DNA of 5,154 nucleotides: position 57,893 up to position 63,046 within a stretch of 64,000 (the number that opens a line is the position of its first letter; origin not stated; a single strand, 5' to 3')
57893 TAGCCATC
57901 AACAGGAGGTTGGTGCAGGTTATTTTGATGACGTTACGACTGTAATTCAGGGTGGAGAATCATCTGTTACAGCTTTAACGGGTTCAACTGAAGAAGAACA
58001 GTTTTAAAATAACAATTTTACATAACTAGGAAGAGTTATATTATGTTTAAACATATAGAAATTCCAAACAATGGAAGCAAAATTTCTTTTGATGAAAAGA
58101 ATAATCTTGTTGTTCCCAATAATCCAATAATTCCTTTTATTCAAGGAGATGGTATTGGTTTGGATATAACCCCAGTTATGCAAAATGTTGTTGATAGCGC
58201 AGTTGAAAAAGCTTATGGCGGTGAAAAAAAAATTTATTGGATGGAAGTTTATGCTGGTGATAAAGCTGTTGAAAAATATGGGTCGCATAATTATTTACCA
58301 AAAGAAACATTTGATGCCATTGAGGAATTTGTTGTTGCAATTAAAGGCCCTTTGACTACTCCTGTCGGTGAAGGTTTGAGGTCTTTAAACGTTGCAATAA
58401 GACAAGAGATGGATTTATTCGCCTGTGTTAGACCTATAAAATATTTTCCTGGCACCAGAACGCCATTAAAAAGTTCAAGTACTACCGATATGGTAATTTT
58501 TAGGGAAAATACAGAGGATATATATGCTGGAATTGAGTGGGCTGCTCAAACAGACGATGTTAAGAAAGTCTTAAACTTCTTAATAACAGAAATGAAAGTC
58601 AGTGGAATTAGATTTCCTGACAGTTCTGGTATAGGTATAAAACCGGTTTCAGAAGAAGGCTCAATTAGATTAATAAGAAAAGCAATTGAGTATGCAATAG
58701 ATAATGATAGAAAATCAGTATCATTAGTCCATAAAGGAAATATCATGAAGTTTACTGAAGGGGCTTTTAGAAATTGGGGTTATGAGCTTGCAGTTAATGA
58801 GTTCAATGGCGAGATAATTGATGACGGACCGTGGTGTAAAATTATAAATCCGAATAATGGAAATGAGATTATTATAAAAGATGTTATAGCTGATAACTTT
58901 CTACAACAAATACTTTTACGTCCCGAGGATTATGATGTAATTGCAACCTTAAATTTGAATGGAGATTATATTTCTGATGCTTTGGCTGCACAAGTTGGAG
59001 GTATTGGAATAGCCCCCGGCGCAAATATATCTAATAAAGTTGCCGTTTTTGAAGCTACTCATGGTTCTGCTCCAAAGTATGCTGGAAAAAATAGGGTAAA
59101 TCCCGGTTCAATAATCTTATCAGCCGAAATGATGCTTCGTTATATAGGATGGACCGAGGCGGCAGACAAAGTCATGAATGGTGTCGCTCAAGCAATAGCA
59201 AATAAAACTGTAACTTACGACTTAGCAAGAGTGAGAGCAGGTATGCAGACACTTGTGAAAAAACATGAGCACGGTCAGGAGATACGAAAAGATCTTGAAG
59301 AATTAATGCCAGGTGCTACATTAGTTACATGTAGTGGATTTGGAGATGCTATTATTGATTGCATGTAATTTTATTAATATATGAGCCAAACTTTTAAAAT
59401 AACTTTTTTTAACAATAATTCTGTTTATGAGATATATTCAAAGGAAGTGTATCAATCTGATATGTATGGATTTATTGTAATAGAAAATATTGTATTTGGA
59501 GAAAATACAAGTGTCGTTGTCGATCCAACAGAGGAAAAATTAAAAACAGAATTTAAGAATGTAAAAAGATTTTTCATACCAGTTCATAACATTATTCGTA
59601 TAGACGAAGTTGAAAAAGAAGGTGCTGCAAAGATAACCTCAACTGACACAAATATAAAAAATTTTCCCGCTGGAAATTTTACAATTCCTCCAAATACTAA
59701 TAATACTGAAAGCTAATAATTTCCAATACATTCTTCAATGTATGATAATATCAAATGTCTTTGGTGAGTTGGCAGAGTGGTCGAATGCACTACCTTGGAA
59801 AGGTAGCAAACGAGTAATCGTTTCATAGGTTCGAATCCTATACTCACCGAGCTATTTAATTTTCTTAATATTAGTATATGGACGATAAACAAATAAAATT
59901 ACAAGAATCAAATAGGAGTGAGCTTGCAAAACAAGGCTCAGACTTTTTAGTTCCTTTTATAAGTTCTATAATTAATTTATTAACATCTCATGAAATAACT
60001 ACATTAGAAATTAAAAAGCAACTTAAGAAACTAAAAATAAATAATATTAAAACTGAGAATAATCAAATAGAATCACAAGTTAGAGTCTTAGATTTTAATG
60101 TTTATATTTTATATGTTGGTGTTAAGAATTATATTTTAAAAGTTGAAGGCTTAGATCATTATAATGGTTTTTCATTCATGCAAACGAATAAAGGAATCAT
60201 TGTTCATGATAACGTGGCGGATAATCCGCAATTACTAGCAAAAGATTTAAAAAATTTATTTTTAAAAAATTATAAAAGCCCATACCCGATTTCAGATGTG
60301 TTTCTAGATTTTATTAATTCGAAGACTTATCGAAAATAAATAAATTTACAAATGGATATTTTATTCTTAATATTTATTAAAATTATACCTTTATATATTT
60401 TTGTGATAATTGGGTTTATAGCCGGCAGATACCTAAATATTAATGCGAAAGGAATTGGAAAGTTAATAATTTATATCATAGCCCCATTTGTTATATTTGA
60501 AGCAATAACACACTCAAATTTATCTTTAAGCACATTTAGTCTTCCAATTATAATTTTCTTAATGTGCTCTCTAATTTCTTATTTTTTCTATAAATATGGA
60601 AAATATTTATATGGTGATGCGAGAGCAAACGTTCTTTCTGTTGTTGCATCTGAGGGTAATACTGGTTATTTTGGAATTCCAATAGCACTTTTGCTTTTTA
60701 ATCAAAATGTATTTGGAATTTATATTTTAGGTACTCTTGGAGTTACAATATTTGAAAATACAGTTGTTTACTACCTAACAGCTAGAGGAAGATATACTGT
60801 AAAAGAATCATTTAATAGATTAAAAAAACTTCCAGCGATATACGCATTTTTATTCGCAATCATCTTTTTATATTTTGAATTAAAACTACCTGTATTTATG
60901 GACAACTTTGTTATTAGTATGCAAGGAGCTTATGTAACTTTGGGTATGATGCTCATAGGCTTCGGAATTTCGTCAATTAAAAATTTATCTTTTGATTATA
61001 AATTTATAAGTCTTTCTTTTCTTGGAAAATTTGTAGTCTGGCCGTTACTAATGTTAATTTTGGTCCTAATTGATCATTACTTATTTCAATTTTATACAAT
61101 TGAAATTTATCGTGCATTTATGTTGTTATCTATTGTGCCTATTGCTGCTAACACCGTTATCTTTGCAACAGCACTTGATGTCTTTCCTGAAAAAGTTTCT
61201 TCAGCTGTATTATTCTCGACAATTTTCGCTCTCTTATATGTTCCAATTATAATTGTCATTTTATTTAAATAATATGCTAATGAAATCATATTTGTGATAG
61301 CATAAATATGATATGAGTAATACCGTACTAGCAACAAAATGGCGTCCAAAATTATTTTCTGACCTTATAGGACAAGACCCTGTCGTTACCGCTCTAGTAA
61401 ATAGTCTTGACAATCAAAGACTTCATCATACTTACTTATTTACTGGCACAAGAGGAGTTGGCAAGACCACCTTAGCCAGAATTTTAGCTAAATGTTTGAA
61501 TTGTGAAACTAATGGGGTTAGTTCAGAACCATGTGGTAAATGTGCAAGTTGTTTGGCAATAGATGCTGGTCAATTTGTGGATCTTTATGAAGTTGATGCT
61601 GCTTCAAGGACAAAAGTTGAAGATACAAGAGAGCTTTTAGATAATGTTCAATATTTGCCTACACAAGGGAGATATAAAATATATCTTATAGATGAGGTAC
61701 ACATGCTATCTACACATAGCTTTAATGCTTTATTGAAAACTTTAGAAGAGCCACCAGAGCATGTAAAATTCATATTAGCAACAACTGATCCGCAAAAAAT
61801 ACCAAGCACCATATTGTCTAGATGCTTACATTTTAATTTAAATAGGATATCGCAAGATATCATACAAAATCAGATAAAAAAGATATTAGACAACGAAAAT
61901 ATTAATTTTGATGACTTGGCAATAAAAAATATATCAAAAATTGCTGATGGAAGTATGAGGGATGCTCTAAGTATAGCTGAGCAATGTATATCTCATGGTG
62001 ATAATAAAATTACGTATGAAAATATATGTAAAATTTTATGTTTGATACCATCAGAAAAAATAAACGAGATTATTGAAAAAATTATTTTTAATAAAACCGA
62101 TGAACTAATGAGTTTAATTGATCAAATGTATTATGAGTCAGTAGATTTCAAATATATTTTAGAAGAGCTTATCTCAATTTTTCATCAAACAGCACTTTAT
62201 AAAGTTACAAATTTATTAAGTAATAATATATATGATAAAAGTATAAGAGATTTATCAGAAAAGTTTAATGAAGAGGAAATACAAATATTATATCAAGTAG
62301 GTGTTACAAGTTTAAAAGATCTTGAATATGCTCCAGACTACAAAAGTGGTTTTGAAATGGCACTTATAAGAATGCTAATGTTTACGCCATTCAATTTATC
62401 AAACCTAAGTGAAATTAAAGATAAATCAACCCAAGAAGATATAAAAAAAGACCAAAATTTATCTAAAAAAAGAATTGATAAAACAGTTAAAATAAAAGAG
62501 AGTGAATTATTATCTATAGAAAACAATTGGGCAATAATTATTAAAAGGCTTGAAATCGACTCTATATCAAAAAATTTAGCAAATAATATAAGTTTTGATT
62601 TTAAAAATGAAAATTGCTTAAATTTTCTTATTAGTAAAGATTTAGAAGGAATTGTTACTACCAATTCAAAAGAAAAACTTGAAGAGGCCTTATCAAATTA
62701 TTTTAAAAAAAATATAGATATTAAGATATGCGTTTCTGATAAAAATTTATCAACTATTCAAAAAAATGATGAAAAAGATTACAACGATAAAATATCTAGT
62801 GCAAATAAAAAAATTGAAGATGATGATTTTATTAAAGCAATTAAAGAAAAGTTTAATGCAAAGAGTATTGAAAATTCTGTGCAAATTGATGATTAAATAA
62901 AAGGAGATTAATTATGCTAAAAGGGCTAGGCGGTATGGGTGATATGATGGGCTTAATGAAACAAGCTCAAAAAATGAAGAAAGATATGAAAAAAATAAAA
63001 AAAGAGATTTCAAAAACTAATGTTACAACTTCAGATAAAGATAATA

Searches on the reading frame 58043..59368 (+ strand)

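Call 56: search_protein_families(library=pfam, proteins=[window:58043-59368:+], max_evalue=0.00001)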
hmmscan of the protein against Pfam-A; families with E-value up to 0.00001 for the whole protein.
window:58043-59368:+ (441 aa): 1 family
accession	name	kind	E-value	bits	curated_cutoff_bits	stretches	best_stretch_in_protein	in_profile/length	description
PF00180.25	Iso_dh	-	3.4e-89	299.9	27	1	30-406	2-340/348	Isocitrate/isopropylmalate dehydrogenase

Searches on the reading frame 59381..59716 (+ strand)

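Call 56: search_protein_families(library=pfam, proteins=[window:59381-59716:+], max_evalue=0.00001)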
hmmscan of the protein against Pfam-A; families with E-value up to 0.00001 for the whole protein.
window:59381-59716:+ (111 aa): 1 family
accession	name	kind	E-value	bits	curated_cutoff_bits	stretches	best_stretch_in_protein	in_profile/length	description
PF08850.16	DUF1820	-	1.6e-39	134.8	27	1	4-96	2-96/97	Domain of unknown function (DUF1820)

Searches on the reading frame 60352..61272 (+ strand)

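Call 56: search_protein_families(library=pfam, proteins=[window:60352-61272:+], max_evalue=0.00001)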
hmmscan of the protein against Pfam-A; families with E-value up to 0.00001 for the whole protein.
window:60352-61272:+ (306 aa): 1 family
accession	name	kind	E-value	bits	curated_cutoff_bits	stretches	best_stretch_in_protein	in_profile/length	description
PF03547.23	Mem_trans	-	1.7e-13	50.4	25.7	2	159-301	202-343/343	Membrane transport protein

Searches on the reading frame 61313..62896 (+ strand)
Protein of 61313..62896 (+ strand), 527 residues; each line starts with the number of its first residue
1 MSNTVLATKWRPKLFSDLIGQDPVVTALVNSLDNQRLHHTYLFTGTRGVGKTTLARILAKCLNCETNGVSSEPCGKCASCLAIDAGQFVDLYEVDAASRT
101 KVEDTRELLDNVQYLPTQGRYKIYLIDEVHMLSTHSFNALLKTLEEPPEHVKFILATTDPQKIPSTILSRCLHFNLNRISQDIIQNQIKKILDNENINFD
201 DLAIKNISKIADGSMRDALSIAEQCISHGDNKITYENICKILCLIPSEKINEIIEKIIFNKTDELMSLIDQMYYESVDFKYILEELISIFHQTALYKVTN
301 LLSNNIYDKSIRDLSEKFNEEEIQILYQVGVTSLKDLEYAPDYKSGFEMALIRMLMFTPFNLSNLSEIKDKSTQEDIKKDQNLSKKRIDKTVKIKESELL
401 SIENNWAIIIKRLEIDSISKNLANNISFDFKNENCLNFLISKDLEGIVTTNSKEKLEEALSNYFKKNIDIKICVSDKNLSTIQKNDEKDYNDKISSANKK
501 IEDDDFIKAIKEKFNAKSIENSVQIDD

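Call 56: search_protein_families(library=pfam, proteins=[window:61313-62896:+], max_evalue=0.00001)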
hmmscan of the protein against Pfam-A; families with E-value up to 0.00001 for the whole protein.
window:61313-62896:+ (527 aa): 7 families
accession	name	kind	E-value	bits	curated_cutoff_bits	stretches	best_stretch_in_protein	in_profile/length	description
PF13177.12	DNA_pol3_delta2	-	3.2e-43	147.9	27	1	21-178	2-159/161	DNA polymerase III, delta subunit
PF12169.13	DNA_pol3_gamma3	-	1.5e-16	60.9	24.4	1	234-356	2-129/143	DNA polymerase III subunits gamma and tau domain III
PF22608.2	DNAX_ATPase_lid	-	3e-15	56.2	27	1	184-230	2-48/49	DNA polymerase III clamp loader subunit, ATPase lid domain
PF00004.35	AAA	-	4.5e-15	56.7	21.2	1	42-172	2-124/131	ATPase family associated with various cellular activities (AAA)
PF12170.13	DNA_pol3_tau_5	-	1.6e-12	48.3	28.8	1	403-522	21-141/142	DNA polymerase III tau subunit V interacting with alpha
PF05496.18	RuvB_N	-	1.3e-06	28.7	27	0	11-71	2-66/159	Holliday junction DNA helicase RuvB P-loop domain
PF13401.12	AAA_22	-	3.3e-06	27.9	27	1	42-158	9-123/130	AAA domain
